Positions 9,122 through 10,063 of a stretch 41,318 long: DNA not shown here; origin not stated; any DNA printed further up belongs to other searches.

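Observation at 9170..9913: DUF4236-like moron with its own terminator, inserted between the tail chaperones and the tape measure gene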

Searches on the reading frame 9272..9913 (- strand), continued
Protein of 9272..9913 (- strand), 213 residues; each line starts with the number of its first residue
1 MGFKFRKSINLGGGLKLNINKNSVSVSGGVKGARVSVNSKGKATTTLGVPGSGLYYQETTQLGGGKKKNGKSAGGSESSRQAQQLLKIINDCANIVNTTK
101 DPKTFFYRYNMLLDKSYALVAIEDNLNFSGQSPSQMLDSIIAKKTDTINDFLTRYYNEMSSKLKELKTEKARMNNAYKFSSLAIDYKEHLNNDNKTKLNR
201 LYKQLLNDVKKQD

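Call 61: search_solved_structures(query=A4, max_evalue=1)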
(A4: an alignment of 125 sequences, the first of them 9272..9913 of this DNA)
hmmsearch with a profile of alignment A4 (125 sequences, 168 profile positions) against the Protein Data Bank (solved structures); distinct sequences matched with E-value up to 1: 6.
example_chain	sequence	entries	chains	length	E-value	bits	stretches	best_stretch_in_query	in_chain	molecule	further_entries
2i9i_A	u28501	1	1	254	0.0033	20.4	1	85-145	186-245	Hypothetical protein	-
3s84_A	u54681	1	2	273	0.033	17.1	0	126-157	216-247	Apolipoprotein A-IV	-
1x93_A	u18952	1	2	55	0.32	13.9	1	84-116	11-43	hypothetical protein HP0222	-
6l9j_A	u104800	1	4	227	0.51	13.2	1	55-103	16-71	SWI/SNF chromatin-remodeling complex subunit SNF5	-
5xy3_M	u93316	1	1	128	0.61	13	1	88-132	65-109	Ribosomal protein L14, putative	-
3dee_A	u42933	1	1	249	0.85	12.5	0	84-152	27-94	Putative regulatory protein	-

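Call 65: predict_structure(alignment_id=A4)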
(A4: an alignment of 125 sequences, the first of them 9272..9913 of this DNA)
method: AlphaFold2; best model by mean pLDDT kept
length: 213 residues; sequences in the alignment: 125
mean_pLDDT: 87.0   pTM: 0.71
mean pLDDT of the five models: 87.0, 86.7, 85.4, 84.9, 83.8
residues with pLDDT >= 90: 126; 70-90: 59; 50-70: 25; < 50: 3
segments of 3 or more residues with pLDDT < 50: 1-3
pLDDT, mean of each block of 10 residues (from residue 1): 63 81 81 78 74 68 59 74 93 96 98 97 91 95 97 98 97 97 94 98 97 89
secondary structure, 60 per line:
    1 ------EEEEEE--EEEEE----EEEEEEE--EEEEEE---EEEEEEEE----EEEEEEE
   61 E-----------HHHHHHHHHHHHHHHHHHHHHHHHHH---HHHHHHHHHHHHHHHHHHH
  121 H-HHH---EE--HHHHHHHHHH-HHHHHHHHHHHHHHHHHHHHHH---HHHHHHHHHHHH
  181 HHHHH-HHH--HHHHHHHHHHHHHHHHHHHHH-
elements in order: E7-12 E15-19 E24-30 E33-38 E42-49 E54-61 H73-98 H102-121 H133-142 H144-165 H169-185 H192-212

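Call 84: fold_search(model_id=the predicted structure, library=viral)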
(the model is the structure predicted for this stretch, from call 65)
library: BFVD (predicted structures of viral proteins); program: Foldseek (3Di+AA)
matches with E <= 10: 534; with E <= 0.001: 8
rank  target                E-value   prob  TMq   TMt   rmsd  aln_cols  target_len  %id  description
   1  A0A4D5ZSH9            1.3e-05  1.00  0.56  0.59   1.5       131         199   27  (no name in the UniProt tables at hand)
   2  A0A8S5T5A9            2.2e-05  1.00  0.28  0.16   8.3        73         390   51  DUF4236 domain-containing protein [Myoviridae sp. ct6eX13]
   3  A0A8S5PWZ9            4.0e-05  1.00  0.56  0.67   1.6       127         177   28  Uncharacterized protein [Siphoviridae sp. ctPsO101]
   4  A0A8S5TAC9            5.1e-05  1.00  0.27  0.16  20.4       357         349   18  DUF4236 domain-containing protein [Siphoviridae sp. ctGz830]
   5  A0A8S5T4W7            5.7e-05  1.00  0.26  0.37  15.7       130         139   25  DUF4236 domain-containing protein [Siphoviridae sp. ctL7J9]
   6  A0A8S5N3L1            2.0e-04  1.00  0.54  0.31   7.9       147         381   26  Uncharacterized protein [Siphoviridae sp. ct5Px37]
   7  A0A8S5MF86            3.0e-04  1.00  0.26  0.18   8.4        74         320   44  DUF4236 domain-containing protein [Siphoviridae sp. ctGFb30]
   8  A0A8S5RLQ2            3.2e-04  1.00  0.56  0.41   7.0       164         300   16  Uncharacterized protein [virus sp. ct6GG30]
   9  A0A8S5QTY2            1.6e-03  1.00  0.56  0.39   3.3       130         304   18  Minor capsid protein [Phage sp. ctfRs3]
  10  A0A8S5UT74            3.1e-03  1.00  0.24  0.35  10.8       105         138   26  DUF4236 domain-containing protein [Siphoviridae sp. ct4fm14]
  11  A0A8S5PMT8            5.6e-03  1.00  0.25  0.25   8.3        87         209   26  DUF4236 domain-containing protein [Siphoviridae sp. ctD2Q91]
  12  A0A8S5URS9            3.6e-02  1.00  0.53  0.35   2.2       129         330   16  Restriction endonuclease [Siphoviridae sp. cthae16]
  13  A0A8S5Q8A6            1.0e-01  1.00  0.22  0.18   7.9        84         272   27  DUF4236 domain-containing protein [Siphoviridae sp. cty3u30]
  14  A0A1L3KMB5            1.8e-01  0.28  0.22  0.05  15.0       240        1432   13  (no name in the UniProt tables at hand)
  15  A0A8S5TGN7            2.6e-01  0.94  0.39  0.36   7.7       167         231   11  Uncharacterized protein [Myoviridae sp. ctt8G1]
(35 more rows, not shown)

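Call 105: find_encoding_contigs(protein=P0004, flank=4000, max_places=2)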
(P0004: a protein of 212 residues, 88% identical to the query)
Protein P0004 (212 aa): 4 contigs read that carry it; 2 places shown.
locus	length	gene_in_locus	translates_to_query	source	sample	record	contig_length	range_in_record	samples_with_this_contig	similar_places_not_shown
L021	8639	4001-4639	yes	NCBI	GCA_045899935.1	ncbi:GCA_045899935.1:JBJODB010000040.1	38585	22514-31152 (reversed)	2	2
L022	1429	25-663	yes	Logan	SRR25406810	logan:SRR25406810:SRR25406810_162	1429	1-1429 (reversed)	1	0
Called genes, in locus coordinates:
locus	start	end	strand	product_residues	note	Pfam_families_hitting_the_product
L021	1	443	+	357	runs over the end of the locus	-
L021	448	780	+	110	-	-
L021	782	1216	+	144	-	PF20536:DUF6751 (weak)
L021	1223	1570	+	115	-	PF11114:Minor_capsid_2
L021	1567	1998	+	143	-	-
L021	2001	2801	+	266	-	PF18316:S-l_SbsC_C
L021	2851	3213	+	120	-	PF20378:DUF6673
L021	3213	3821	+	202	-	PF06854:Phage_Gp15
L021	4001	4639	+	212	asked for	PF14020:DUF4236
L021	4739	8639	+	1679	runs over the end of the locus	PF10145:PhageMin_Tail, PF27499:CsmB (faint)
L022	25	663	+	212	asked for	PF14020:DUF4236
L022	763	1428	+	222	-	?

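Call 109: get_annotated_region(hit=H49, flank=3000)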
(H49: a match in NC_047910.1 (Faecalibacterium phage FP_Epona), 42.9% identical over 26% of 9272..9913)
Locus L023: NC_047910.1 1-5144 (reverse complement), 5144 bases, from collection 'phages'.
description: Faecalibacterium phage FP_Epona, complete genome.
organism: Faecalibacterium phage FP_Epona (NCBI taxid 2070182)
taxonomy: Viruses; Duplodnaviria; Heunggongvirae; Uroviricota; Caudoviricetes; Eponavirus; Eponavirus epona
host: Faecalibacterium prausnitzii; source: -; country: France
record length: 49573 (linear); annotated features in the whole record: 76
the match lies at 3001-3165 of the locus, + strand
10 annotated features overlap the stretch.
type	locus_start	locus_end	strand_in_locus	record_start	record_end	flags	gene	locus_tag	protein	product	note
CDS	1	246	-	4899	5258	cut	-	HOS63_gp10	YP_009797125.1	hypothetical protein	rasttk_feature_creation_tool=prodigal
CDS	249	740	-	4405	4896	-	-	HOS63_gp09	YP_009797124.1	hypothetical protein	rasttk_feature_creation_tool=prodigal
CDS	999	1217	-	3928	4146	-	-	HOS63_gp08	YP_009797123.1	hypothetical protein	rasttk_feature_creation_tool=prodigal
CDS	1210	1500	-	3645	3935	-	-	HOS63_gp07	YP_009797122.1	hypothetical protein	rasttk_feature_creation_tool=prodigal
CDS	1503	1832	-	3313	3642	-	-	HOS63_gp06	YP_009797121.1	hypothetical protein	rasttk_feature_creation_tool=prodigal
CDS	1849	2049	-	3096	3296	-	-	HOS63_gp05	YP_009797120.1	hypothetical protein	rasttk_feature_creation_tool=prodigal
CDS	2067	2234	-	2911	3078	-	-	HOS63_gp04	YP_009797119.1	DNA binding domain-containing protein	rasttk_feature_creation_tool=prodigal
CDS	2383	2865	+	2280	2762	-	-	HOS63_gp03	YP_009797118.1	transcriptional repressor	rasttk_feature_creation_tool=prodigal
CDS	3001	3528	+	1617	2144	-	-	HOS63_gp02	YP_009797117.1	DUF4236 domain-containing protein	rasttk_feature_creation_tool=prodigal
CDS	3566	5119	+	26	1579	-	-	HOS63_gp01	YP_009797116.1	integrase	rasttk_feature_creation_tool=prodigal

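Call 110: get_annotated_region(hit=H42, flank=3000)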
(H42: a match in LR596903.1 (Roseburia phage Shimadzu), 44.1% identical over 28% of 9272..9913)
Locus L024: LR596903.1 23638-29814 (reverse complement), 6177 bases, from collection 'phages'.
description: Roseburia phage Shimadzu genome assembly, chromosome: 1.
organism: Roseburia phage Shimadzu (NCBI taxid 2570913)
taxonomy: Viruses; Duplodnaviria; Heunggongvirae; Uroviricota; Caudoviricetes
host: -; source: -; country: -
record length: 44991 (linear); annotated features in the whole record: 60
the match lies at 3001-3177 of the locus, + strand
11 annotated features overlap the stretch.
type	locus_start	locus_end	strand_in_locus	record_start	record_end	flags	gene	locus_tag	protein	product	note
CDS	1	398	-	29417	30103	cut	orf38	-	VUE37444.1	DNA polymerase III alpha subunit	-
CDS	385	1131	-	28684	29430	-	orf37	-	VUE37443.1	DNA methyltransferase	-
CDS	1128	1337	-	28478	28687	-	orf36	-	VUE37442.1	hypothetical protein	-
CDS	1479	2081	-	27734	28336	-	orf35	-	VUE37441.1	putative thymidilate synthetase ThyX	-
CDS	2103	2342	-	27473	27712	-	orf34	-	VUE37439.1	putative regulator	-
CDS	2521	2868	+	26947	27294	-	orf33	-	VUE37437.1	Repressor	-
CDS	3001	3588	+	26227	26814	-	orf32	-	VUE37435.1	hypothetical protein with TM2 domain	-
CDS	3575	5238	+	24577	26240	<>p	orf31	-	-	Integrase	-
CDS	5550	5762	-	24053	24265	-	orf30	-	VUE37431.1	hypothetical protein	-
CDS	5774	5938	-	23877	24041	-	orf29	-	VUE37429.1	hypothetical protein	-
CDS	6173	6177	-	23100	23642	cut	orf28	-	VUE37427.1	hypothetical protein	-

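Call 111: get_annotated_region(hit=H36, flank=3000)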
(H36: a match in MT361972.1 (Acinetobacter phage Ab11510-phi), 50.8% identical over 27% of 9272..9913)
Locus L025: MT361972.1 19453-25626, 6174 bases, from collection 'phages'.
description: Acinetobacter phage Ab11510-phi, complete genome.
organism: Acinetobacter phage Ab11510-phi (NCBI taxid 2735531)
taxonomy: Viruses; Duplodnaviria; Heunggongvirae; Uroviricota; Caudoviricetes; Vieuvirus
host: Acinetobacter baumannii Ab11510; source: -; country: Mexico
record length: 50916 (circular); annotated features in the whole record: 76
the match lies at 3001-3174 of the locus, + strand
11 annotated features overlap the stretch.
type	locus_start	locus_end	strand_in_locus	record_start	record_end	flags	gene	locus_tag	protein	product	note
CDS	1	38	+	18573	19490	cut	-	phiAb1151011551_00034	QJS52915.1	hypothetical protein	phi-Ab11510_11551.fna_00034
CDS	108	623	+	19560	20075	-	-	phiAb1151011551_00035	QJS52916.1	hypothetical protein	phi-Ab11510_11551.fna_00035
CDS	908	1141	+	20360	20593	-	-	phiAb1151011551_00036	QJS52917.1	hypothetical protein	phi-Ab11510_11551.fna_00036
CDS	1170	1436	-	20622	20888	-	-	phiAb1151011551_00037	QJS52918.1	hypothetical protein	phi-Ab11510_11551.fna_00037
CDS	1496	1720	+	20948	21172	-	-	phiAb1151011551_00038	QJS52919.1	hypothetical protein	phi-Ab11510_11551.fna_00038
CDS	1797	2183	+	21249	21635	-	-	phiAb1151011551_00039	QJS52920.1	hypothetical protein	phi-Ab11510_11551.fna_00039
CDS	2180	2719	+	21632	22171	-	-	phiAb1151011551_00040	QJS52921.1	hypothetical protein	phi-Ab11510_11551.fna_00040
CDS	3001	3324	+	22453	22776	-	-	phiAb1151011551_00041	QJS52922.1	hypothetical protein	phi-Ab11510_11551.fna_00041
CDS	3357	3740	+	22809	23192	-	-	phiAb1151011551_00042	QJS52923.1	hypothetical protein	phi-Ab11510_11551.fna_00042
CDS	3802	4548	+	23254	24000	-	-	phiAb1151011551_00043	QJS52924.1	hypothetical protein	phi-Ab11510_11551.fna_00043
CDS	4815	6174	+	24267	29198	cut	-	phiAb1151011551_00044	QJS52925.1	hypothetical protein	phi-Ab11510_11551.fna_00044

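Call 112: get_annotated_region(hit=H38, flank=3000)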
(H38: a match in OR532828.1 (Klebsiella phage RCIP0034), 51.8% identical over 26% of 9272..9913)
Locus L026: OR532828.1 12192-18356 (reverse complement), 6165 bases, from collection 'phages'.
description: Klebsiella phage RCIP0034, complete genome.
organism: Klebsiella phage RCIP0034 (NCBI taxid 3094202)
taxonomy: Viruses
host: Klebsiella pneumoniae; source: sewage; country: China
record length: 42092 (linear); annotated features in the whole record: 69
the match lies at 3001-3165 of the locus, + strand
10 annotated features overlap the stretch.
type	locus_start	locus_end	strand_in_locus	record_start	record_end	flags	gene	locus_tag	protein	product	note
CDS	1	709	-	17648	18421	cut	-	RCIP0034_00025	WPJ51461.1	hypothetical protein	-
CDS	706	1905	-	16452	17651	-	-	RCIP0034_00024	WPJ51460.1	hypothetical protein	-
CDS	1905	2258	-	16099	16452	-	-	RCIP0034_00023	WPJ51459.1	hypothetical protein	-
CDS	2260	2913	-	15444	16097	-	-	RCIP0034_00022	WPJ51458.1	hypothetical protein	-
CDS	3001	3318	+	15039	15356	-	-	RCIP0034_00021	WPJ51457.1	hypothetical protein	-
CDS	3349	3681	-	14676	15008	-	-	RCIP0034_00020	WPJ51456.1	hypothetical protein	-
CDS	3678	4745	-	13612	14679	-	-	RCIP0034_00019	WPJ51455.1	hypothetical protein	-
CDS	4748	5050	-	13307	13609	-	-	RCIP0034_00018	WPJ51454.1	hypothetical protein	-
CDS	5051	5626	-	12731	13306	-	-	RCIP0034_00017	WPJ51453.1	hypothetical protein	-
CDS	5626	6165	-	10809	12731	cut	-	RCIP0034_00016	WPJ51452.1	hypothetical protein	-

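Call 113: get_annotated_region(hit=H32, flank=3000)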
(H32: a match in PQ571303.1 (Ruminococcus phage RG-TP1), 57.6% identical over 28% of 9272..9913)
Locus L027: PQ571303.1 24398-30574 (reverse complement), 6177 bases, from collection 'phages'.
description: Ruminococcus phage RG-TP1, complete genome.
organism: Ruminococcus phage RG-TP1 (NCBI taxid 3385251)
taxonomy: Viruses
host: Mediterraneibacter gnavus (Ruminococcus gnavus) DB_YZ_1; source: antibiotic induction; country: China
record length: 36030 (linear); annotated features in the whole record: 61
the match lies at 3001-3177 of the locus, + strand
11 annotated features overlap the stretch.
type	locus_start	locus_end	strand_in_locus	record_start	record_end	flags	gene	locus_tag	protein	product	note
CDS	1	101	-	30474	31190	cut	-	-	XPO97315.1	anti-repressor Ant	RG-TP1_gp50; RG-TP1_gp50; Annot2=(hmm profile search-phrog [Rank2]) phrog_9438 anti-repressor;Annot3=(structure ...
CDS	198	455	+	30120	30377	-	-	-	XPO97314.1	3-hydroxyacyl-CoA dehydrogenase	RG-TP1_gp49; RG-TP1_gp49; Annot2=(structure alignment-afuniprot50) AF-G4D5K3-F1-model_v4 Family 39 glycosyl transferase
CDS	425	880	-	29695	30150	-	-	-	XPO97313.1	hypothetical protein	RG-TP1_gp48; RG-TP1_gp48; None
CDS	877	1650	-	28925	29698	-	-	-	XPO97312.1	Rha-like transcriptional regulator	RG-TP1_gp47; RG-TP1_gp47; Annot2=(structure alignment-afuniprot50) AF-A0A161X8Z8-F1-model_v4 Phage regulatory protein ...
CDS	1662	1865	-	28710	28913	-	-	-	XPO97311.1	transcriptional regulator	RG-TP1_gp46; RG-TP1_gp46; Annot2=(structure alignment-afuniprot50) AF-A0A6N2R3S2-F1-model_v4 Helix-turn-helix domain ...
CDS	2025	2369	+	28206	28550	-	-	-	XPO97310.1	transcriptional regulator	RG-TP1_gp45; RG-TP1_gp45; Annot2=(structure alignment-afuniprot50) AF-A0A1G3KVD6-F1-model_v4 HTH cro/C1-type ...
CDS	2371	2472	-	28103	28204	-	-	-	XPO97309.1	hypothetical protein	RG-TP1_gp44; RG-TP1_gp44; None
CDS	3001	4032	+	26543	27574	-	-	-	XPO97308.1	hypothetical protein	RG-TP1_gp43; RG-TP1_gp43; None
CDS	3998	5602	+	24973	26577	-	-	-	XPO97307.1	hypothetical protein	RG-TP1_gp42; RG-TP1_gp42; Annot2=(hmm profile search-phrog [Rank2]) phrog_95 integrase;Annot3=(structure ...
CDS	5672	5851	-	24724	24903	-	-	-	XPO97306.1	hypothetical protein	RG-TP1_gp41; RG-TP1_gp41; None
CDS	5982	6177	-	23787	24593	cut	-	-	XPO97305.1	endolysin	RG-TP1_gp40; RG-TP1_gp40; Annot2=(structure alignment-afuniprot50) AF-A0A6B4NAH5-F1-model_v4 N-acetylmuramoyl-L-alanine ...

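Call 114: get_annotated_region(hit=H51, flank=3000)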
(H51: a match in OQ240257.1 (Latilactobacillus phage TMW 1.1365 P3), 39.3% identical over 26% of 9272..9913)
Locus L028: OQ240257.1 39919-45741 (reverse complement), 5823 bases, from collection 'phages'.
description: Latilactobacillus phage TMW 1.1365 P3, complete genome.
organism: Latilactobacillus phage TMW 1.1365 P3 (NCBI taxid 3027586)
taxonomy: Viruses; Duplodnaviria; Heunggongvirae; Uroviricota; Caudoviricetes
host: Latilactobacillus curvatus TMW 1.1365; source: virions isolated from purified post-induction lysate of Latilactobacillus curvatus TMW 1.1365; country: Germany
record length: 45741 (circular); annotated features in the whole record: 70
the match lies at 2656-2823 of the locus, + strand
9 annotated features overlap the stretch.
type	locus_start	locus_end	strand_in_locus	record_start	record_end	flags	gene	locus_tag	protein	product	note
CDS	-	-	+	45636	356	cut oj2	-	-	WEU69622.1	hypothetical protein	Peptidase_M78 domain-containing protein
CDS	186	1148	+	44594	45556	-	-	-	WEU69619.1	SAP domain protein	-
CDS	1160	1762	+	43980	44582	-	-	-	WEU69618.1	hypothetical protein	-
CDS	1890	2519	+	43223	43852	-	-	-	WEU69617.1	hypothetical protein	-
CDS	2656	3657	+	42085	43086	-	-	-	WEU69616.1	hypothetical protein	-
CDS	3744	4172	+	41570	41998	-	-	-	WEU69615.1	hypothetical protein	-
CDS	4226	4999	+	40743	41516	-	-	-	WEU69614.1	hypothetical protein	-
CDS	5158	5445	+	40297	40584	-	-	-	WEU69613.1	hypothetical protein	-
CDS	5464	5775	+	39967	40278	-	-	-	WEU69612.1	putative single-stranded DNA binding protein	-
